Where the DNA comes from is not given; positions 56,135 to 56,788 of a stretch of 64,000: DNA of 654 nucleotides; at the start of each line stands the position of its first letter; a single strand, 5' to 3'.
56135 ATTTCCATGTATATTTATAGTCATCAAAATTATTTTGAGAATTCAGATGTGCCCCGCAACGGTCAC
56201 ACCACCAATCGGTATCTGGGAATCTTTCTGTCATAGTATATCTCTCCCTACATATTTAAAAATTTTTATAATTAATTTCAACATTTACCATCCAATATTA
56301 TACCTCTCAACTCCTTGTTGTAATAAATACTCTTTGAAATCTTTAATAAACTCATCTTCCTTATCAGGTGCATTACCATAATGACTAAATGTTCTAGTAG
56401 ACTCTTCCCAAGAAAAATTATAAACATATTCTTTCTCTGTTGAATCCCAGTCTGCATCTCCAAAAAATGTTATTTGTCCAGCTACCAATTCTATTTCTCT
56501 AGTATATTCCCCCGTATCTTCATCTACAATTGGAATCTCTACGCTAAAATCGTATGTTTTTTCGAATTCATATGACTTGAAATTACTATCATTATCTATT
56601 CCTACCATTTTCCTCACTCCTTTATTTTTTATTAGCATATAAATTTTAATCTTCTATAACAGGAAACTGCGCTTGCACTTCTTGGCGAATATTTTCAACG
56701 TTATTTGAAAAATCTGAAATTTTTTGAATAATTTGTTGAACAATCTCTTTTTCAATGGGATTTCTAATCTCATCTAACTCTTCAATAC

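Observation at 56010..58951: Four-gene operon: PHP phosphoesterase fused to SMC/ABC-type ATPase plus three small unknown proteins; candidate uncharacterised defence module next to Thoeris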

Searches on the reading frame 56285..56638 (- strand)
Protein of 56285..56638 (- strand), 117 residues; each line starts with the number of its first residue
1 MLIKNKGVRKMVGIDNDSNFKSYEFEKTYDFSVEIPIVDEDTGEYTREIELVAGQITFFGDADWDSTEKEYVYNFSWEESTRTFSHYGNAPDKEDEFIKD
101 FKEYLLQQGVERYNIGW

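Call 4: search_protein_families(library=padloc, max_evalue=0.01, proteins=[window:56285-56638:-])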
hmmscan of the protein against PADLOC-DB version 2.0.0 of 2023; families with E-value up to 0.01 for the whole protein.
window:56285-56638:- (117 aa): 0 families

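Call 5: search_protein_families(library=pfam, max_evalue=0.01, proteins=[window:56285-56638:-])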
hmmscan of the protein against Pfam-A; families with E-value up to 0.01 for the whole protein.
window:56285-56638:- (117 aa): 0 families

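Call 7: search_protein_families(library=ncbifam, max_evalue=0.01, proteins=[window:56285-56638:-])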
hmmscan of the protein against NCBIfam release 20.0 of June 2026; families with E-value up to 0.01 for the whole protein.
window:56285-56638:- (117 aa): 0 families

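Call 26: find_homologous_proteins(query=window:56285-56638:-, max_evalue=0.01)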
Query window:56285-56638:- (117 aa): 9 proteins with E <= 0.01 among 9 candidates.
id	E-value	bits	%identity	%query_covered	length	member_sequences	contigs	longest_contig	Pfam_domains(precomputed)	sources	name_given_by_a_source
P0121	5.8e-64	231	98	91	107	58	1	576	-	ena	-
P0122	6.9e-54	199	87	91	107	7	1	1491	-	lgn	-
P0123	7.7e-50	186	81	91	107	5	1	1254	-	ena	-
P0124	3.8e-38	148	64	91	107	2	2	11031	-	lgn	-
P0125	2.4e-36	142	64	91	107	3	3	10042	-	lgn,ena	-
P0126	2.9e-35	139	61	91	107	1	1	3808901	-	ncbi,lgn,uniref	ncbi:hypothetical protein [Enterococcus sp. AZ163]|uniref:hypothetical protein n=1 Tax=Enterococcus 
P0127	5.0e-33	132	94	58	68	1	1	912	-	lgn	-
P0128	3.6e-28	116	78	57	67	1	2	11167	-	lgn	-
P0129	7.9e-24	102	55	78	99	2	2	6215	-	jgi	-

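Call 27: find_encoding_contigs(protein=P0124, flank=6000, max_places=3)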
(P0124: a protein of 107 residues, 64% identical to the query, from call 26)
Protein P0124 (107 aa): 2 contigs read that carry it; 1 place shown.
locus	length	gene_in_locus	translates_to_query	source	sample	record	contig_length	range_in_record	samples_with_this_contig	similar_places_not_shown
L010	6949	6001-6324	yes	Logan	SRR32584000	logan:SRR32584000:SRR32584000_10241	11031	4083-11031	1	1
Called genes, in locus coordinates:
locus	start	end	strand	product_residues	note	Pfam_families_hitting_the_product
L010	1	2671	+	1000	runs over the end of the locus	PF04313:HSDR_N, PF00270:DEAD, PF04851:ResIII, PF18766:SWI2_SNF2, PF22679:T1R_D3-like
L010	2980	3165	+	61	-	-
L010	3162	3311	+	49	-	-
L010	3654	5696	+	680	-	PF02463:SMC_N (weak), PF13304:AAA_21 (weak)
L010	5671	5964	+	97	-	-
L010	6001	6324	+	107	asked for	-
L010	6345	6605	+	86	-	PF04810:zf-Sec23_Sec24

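Call 28: find_encoding_contigs(protein=P0126, flank=6000, max_places=3)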
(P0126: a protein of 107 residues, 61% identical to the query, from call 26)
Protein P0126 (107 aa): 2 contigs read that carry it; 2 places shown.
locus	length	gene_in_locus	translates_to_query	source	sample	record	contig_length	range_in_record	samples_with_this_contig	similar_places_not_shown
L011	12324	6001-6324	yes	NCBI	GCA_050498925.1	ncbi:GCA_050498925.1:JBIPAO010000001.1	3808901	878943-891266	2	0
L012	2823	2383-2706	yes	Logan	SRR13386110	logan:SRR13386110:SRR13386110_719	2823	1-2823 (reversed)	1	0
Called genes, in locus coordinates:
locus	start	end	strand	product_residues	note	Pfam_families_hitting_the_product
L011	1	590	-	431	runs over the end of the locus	PF00589:Phage_integrase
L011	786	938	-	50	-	-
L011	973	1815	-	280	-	PF23343:REP_ORF2-G2P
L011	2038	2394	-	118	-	-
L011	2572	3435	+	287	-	-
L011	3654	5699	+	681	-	PF02463:SMC_N, PF13304:AAA_21 (weak)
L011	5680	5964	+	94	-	-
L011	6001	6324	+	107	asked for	-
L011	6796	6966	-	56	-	-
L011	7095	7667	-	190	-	PF00440:TetR_N, PF14278:TetR_C_8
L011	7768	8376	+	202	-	-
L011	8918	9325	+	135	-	-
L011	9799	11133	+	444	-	-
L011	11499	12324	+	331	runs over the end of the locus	PF02275:CBAH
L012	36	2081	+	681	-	PF02463:SMC_N, PF13304:AAA_21 (weak)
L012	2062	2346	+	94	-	-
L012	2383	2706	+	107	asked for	-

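Call 29: find_encoding_contigs(protein=P0129, flank=6000, max_places=3)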
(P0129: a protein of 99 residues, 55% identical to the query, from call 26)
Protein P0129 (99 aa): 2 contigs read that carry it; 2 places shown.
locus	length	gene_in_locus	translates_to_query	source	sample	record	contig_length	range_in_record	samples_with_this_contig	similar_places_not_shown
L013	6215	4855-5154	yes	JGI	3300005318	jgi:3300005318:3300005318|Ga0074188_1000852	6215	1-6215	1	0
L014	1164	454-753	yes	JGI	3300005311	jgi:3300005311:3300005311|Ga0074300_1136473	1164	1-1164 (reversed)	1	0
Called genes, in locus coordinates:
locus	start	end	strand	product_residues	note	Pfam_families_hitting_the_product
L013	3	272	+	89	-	?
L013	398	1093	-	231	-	-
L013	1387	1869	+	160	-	PF13958:ToxN_toxin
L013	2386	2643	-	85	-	PF08998:Epsilon_antitox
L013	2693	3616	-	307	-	PF01051:Rep3_N, PF21205:Rep3_C (weak)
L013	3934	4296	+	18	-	-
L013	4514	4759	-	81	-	PF04810:zf-Sec23_Sec24 (weak)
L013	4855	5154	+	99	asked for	-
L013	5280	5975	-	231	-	-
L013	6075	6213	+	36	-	?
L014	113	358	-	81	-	PF04810:zf-Sec23_Sec24 (weak)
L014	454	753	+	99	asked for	-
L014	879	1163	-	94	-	?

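Call 30: search_protein_families(library=padloc, max_evalue=10, proteins=[window:56285-56608:-])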
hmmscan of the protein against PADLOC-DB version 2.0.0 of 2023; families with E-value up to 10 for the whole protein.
window:56285-56608:- (107 aa): 0 families

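Call 31: search_protein_families(library=pfam, max_evalue=10, proteins=[window:56285-56608:-])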
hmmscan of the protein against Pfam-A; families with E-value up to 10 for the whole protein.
window:56285-56608:- (107 aa): 0 families

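Call 56: search_protein_families(library=pfam, max_evalue=0.001, proteins=[L011:2572-3435:+])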
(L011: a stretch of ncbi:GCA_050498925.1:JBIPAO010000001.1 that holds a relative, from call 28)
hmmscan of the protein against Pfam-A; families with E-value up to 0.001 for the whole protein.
L011:2572-3435:+ (287 aa): 1 family
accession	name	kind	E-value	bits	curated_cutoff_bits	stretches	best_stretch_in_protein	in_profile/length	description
PF01381.28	HTH_3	-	6.2e-05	23.4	23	1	16-69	1-54/55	Helix-turn-helix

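Call 74: search_protein_families(library=phrogs, max_evalue=0.01, proteins=[window:56285-56608:-])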
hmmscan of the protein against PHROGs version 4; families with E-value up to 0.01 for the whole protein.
window:56285-56608:- (107 aa): 0 families

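Call 77: search_dna_similar(query=window:56285-56608:-, collection=plasmids, mode=protein, max_evalue=0.001, max_rows=30)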
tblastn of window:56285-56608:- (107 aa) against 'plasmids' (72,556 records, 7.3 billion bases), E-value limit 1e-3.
Records with a match: 1; places in all: 1; records where one place covers at least 80% of the query: 1.
Best place of each record, by identity: >=99% 1.
By first word of the organism name: Enterococcus 1.
By predicted mobility (MOB-suite, as given by PLSDB): mobilizable 1.
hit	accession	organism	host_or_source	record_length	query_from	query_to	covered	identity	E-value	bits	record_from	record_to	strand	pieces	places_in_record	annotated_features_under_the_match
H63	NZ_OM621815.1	Enterococcus casseliflavus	-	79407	1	107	100%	99.1%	5e-64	215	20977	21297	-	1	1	hypothetical protein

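Call 78: predict_structure(alignment_id=A3)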
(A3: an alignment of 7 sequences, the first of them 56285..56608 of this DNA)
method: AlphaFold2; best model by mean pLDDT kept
length: 107 residues; sequences in the alignment: 7
mean_pLDDT: 60.2   pTM: 0.39
mean pLDDT of the five models: 60.2, 56.5, 56.5, 55.0, 54.3
residues with pLDDT >= 90: 0; 70-90: 13; 50-70: 74; < 50: 20
segments of 3 or more residues with pLDDT < 50: 1-9, 69-76
pLDDT, mean of each block of 10 residues (from residue 1): 42 67 69 70 67 56 52 48 63 67 62
secondary structure, 60 per line:
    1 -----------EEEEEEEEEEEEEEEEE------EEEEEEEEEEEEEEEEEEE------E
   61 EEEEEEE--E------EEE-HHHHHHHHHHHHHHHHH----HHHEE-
elements in order: E12-28 E35-53 E60-67 E77-79 H81-97

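Call 82: find_encoding_contigs(protein=P0125, flank=5000, max_places=3)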
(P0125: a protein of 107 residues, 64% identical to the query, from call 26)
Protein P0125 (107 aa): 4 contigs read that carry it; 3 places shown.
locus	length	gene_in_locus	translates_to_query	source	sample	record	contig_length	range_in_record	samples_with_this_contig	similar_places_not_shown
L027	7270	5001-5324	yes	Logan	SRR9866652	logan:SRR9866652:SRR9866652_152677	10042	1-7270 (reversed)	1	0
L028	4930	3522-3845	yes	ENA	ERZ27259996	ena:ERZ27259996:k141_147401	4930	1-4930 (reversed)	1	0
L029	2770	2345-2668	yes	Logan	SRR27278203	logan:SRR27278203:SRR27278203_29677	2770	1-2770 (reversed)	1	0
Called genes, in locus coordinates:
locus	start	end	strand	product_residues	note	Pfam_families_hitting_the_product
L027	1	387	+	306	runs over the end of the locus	PF00701:DHDPS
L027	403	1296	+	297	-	PF00480:ROK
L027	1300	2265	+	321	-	PF05448:AXE1, PF02129:Peptidase_S15 (faint), PF00561:Abhydrolase_1 (faint), PF12146:Hydrolase_4 (faint), PF00326:Peptidase_S9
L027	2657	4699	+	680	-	PF02463:SMC_N (weak), PF13304:AAA_21 (weak)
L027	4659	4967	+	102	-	-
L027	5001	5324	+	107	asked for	-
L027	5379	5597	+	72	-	PF04810:zf-Sec23_Sec24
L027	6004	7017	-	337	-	PF00144:Beta-lactamase, PF13354:Beta-lactamase2 (faint)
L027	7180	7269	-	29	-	?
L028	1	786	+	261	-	?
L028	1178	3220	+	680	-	PF02463:SMC_N (weak), PF13304:AAA_21 (weak)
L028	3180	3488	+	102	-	-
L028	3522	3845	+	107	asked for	-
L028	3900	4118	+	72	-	PF04810:zf-Sec23_Sec24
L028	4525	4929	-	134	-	?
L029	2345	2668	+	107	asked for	-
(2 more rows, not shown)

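Call 83: find_encoding_contigs(protein=P0128, flank=5000, max_places=3)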
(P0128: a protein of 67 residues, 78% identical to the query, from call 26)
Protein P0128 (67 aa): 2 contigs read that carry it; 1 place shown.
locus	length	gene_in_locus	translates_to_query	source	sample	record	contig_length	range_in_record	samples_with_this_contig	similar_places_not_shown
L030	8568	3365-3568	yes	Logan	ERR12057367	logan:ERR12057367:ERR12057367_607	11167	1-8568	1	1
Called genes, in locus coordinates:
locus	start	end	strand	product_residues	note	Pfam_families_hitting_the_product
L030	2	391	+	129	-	?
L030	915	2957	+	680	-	PF02463:SMC_N, PF13304:AAA_21 (weak)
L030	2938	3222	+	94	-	-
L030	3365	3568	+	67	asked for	-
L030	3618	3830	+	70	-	PF04810:zf-Sec23_Sec24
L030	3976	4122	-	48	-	-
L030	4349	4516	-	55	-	-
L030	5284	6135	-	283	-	PF21259:Rgg_C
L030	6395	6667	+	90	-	PF12173:BacteriocIIc_cy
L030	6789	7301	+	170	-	PF01944:SpoIIM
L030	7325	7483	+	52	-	-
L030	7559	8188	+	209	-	PF00005:ABC_tran, PF13304:AAA_21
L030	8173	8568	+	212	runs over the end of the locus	PF13346:ABC2_membrane_5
